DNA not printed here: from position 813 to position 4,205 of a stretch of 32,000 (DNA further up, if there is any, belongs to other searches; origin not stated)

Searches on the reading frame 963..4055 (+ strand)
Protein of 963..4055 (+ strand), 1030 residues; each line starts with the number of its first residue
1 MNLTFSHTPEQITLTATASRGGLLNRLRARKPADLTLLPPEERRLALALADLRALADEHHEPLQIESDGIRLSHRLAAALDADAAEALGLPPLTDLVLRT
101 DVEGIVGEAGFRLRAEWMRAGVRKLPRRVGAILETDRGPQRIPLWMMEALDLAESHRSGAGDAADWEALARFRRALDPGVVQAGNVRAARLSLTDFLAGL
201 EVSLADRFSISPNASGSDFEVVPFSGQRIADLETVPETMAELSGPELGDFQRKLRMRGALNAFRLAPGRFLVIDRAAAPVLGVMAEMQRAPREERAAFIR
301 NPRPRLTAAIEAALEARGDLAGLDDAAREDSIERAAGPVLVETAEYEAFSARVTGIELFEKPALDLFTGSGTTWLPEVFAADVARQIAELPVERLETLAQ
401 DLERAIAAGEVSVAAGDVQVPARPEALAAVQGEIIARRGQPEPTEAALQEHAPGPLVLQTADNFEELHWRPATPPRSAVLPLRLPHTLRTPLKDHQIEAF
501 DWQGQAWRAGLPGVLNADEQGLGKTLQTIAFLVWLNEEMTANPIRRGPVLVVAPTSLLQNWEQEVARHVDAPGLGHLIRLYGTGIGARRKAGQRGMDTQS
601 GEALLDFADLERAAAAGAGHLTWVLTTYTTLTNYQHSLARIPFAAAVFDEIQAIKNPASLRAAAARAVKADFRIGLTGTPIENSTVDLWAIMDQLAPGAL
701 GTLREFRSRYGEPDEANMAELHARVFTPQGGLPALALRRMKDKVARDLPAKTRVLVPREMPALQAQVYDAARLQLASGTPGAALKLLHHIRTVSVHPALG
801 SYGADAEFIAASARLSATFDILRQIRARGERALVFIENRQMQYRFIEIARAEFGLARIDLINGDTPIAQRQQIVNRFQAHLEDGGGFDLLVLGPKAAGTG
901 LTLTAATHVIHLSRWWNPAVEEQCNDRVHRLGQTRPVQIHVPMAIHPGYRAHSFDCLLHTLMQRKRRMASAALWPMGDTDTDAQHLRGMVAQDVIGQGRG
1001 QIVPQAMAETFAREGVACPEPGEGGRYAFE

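Call 14: search_protein_families(library=pfam, proteins=[window:963-4055:+], max_evalue=0.001)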
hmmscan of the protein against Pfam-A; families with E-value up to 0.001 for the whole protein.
window:963-4055:+ (1030 aa): 3 families
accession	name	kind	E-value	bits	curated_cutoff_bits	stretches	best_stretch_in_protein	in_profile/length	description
PF00176.29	SNF2-rel_dom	-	8.8e-41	140.3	24.9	1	495-770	1-251/290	SNF2-related domain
PF00271.37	Helicase_C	-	1.8e-15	57.6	23.5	1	820-932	4-110/110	Helicase conserved C-terminal domain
PF04851.21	ResIII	-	0.00022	21.6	22.5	0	492-681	4-163/164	Type III restriction enzyme, res subunit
